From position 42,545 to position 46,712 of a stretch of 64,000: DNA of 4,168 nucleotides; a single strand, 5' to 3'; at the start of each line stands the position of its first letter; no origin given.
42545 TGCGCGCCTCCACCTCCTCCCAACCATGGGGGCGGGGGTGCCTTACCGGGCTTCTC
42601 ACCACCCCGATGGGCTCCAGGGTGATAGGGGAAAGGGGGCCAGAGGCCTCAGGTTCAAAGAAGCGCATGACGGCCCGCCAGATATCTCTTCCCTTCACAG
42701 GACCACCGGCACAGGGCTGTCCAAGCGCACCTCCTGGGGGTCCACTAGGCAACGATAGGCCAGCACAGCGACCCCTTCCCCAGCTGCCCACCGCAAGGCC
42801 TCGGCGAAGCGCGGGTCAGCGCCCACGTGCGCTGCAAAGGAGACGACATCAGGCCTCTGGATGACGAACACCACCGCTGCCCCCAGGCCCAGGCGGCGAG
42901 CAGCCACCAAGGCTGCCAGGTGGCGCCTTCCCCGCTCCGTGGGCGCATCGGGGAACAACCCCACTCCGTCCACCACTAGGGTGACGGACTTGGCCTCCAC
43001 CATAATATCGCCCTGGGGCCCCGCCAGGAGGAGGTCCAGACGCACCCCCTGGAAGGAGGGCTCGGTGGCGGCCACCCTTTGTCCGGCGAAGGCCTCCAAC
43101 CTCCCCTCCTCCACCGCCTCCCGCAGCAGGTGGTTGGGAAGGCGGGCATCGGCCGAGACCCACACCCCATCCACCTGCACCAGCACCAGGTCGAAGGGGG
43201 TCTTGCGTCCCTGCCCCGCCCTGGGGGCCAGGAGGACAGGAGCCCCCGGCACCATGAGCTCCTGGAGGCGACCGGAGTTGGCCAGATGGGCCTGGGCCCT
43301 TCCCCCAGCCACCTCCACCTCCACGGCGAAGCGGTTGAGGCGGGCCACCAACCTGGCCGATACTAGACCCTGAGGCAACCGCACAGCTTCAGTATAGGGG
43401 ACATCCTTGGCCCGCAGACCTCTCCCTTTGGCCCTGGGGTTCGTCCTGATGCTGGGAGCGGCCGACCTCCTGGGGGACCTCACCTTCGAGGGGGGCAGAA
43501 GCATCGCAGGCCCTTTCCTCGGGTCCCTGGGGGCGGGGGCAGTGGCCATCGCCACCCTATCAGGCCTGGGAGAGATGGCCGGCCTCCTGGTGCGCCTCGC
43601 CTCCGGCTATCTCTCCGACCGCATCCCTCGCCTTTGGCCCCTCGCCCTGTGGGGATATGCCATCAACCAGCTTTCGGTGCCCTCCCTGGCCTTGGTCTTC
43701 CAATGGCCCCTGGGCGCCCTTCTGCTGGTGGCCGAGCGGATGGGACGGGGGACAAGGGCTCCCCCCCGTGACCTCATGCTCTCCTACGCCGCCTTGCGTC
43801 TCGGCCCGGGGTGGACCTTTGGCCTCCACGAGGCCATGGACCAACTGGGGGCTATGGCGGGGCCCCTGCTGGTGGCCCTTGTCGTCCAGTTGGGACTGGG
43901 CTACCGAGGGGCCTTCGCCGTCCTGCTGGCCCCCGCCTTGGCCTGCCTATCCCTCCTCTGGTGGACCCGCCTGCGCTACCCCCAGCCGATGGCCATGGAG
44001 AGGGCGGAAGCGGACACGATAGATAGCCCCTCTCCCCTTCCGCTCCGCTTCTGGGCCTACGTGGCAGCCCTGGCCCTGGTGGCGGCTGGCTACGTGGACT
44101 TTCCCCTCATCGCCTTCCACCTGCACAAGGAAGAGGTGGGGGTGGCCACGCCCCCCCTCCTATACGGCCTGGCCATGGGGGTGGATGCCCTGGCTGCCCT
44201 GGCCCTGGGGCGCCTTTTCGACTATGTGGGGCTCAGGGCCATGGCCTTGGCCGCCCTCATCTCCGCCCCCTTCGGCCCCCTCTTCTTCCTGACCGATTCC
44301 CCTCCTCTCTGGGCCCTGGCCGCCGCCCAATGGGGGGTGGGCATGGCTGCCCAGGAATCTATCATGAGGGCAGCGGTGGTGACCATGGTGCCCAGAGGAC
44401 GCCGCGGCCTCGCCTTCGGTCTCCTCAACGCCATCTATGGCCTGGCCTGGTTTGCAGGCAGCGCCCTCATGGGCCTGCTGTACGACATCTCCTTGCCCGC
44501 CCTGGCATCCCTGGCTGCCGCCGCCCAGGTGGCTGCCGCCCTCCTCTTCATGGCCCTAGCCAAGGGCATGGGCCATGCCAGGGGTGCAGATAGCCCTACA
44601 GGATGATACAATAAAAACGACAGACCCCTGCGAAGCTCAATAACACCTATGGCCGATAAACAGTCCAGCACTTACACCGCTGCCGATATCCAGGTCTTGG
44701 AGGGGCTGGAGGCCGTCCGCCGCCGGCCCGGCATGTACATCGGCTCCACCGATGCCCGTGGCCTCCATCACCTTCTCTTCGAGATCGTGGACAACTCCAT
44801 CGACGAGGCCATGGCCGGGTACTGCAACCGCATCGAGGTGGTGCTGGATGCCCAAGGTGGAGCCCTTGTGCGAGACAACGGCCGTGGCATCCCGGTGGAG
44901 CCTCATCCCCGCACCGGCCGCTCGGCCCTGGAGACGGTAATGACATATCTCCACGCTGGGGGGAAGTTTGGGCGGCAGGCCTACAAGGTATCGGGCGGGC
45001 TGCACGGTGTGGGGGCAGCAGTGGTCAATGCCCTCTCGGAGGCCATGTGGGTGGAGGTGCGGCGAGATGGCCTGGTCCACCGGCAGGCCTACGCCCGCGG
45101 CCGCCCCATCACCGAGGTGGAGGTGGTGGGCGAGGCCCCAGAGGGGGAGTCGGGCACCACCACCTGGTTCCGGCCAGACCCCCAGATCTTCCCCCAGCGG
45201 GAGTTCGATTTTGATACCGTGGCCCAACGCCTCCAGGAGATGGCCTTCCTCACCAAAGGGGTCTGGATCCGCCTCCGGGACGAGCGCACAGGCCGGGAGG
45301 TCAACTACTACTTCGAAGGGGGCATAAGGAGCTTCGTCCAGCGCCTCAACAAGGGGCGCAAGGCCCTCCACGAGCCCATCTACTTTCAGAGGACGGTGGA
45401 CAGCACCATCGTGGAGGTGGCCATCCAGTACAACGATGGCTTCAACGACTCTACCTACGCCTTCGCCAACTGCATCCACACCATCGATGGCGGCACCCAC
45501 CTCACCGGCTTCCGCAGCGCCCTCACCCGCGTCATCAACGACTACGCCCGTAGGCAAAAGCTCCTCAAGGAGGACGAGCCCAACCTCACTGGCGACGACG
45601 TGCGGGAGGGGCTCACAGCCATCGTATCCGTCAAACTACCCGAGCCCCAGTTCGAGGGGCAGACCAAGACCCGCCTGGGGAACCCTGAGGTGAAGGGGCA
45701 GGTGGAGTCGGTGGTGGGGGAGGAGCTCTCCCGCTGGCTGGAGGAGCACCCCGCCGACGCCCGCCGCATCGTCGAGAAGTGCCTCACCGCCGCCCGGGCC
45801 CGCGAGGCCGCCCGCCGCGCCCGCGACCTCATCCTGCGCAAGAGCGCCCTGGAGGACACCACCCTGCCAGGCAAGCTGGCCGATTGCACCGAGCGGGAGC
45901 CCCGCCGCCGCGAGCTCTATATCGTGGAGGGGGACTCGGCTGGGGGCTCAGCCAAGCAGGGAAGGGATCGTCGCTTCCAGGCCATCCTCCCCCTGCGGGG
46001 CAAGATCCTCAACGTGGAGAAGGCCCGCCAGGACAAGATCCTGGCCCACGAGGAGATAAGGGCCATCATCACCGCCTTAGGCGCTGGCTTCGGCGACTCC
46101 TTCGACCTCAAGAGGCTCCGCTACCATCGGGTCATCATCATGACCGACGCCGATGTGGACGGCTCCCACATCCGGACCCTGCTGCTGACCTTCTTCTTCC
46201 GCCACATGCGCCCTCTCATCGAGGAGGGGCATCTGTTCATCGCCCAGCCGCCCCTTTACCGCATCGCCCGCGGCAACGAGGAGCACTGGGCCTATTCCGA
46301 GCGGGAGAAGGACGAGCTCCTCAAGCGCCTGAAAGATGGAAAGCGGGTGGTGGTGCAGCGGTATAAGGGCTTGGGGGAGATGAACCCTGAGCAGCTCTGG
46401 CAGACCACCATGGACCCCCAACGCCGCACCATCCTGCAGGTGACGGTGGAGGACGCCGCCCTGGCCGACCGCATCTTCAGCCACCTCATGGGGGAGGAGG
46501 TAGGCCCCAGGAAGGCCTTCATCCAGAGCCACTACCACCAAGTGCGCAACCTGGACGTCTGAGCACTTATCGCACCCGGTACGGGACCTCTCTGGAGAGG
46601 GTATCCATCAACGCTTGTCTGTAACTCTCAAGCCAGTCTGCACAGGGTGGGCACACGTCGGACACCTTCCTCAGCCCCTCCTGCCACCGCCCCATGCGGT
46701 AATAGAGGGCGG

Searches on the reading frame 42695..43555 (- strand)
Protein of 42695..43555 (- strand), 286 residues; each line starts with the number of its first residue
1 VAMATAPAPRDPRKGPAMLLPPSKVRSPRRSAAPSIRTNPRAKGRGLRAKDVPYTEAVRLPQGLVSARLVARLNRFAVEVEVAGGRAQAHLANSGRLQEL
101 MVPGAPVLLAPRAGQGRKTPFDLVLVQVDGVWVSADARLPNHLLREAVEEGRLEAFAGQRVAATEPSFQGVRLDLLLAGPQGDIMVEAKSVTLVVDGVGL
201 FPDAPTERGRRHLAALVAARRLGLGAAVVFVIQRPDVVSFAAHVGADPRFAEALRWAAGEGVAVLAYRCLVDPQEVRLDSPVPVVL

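Call 16: search_protein_families(library=pfam, proteins=[window:42695-43555:-], max_evalue=0.001)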
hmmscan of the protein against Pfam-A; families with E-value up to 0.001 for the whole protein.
window:42695-43555:- (286 aa): 2 families
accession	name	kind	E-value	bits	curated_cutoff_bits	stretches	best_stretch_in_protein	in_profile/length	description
PF03749.19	SfsA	-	5.4e-39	133.6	22.8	1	139-274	2-137/138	Sugar fermentation stimulation protein RE domain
PF17746.7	SfsA_N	-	1.4e-21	76.7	25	1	70-134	1-62/63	SfsA N-terminal OB domain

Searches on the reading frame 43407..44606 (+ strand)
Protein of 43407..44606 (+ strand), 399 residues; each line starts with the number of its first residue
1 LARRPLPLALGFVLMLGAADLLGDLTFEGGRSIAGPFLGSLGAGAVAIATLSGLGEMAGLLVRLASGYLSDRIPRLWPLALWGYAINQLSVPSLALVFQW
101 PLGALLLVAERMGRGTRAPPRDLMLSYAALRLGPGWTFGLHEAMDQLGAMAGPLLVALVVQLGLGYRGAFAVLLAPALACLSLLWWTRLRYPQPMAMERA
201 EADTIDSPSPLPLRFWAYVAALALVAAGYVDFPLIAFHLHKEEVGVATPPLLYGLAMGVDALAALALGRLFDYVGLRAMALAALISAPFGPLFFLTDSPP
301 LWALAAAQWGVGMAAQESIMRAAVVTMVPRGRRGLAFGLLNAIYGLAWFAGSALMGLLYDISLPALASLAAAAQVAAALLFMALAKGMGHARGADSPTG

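Call 16: search_protein_families(library=pfam, proteins=[window:43407-44606:+], max_evalue=0.001)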
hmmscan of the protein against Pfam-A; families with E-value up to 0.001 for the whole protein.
window:43407-44606:+ (399 aa): 2 families
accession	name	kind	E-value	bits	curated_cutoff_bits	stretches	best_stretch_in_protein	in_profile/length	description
PF07690.21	MFS_1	-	9.5e-17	61.4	33.4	2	233-385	20-172/347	Major Facilitator Superfamily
PF11700.14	ATG22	-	3.6e-05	23.1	24.1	0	218-361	290-447/482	Vacuole effluxer Atg22 like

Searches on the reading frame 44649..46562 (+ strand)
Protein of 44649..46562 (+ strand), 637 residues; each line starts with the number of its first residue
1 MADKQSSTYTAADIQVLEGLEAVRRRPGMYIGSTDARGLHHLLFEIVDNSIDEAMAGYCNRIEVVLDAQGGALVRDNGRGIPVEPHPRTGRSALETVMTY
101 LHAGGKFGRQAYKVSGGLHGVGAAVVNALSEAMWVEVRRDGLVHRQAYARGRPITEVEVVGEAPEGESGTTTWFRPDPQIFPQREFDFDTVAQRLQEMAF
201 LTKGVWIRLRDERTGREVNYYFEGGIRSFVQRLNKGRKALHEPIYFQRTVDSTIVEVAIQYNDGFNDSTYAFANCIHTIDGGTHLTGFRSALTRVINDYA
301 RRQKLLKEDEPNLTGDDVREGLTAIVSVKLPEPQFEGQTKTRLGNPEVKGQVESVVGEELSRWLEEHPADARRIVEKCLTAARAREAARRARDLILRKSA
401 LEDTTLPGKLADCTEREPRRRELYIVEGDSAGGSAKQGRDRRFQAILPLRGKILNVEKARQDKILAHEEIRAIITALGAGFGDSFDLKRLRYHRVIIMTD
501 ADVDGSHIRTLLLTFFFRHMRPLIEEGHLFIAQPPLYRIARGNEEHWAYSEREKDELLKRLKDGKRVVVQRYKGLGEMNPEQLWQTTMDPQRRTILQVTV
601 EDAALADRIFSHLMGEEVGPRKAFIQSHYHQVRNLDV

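Call 16: search_protein_families(library=pfam, proteins=[window:44649-46562:+], max_evalue=0.001)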
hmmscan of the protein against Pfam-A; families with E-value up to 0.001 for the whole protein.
window:44649-46562:+ (637 aa): 4 families
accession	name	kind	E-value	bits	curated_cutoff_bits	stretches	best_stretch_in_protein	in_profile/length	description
PF00204.31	DNA_gyraseB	-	1.8e-61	207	27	1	225-393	1-172/173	DNA gyrase B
PF00986.26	DNA_gyraseB_C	-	1.3e-29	102.6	29.8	1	565-626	2-63/63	DNA gyrase B subunit, carboxyl terminus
PF01751.28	Toprim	-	3.4e-20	72.4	23.1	1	422-533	1-95/96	Toprim domain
PF02518.31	HATPase_c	-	3.9e-16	59.9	26.4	1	35-177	2-108/111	Histidine kinase-, DNA gyrase B-, and HSP90-like ATPase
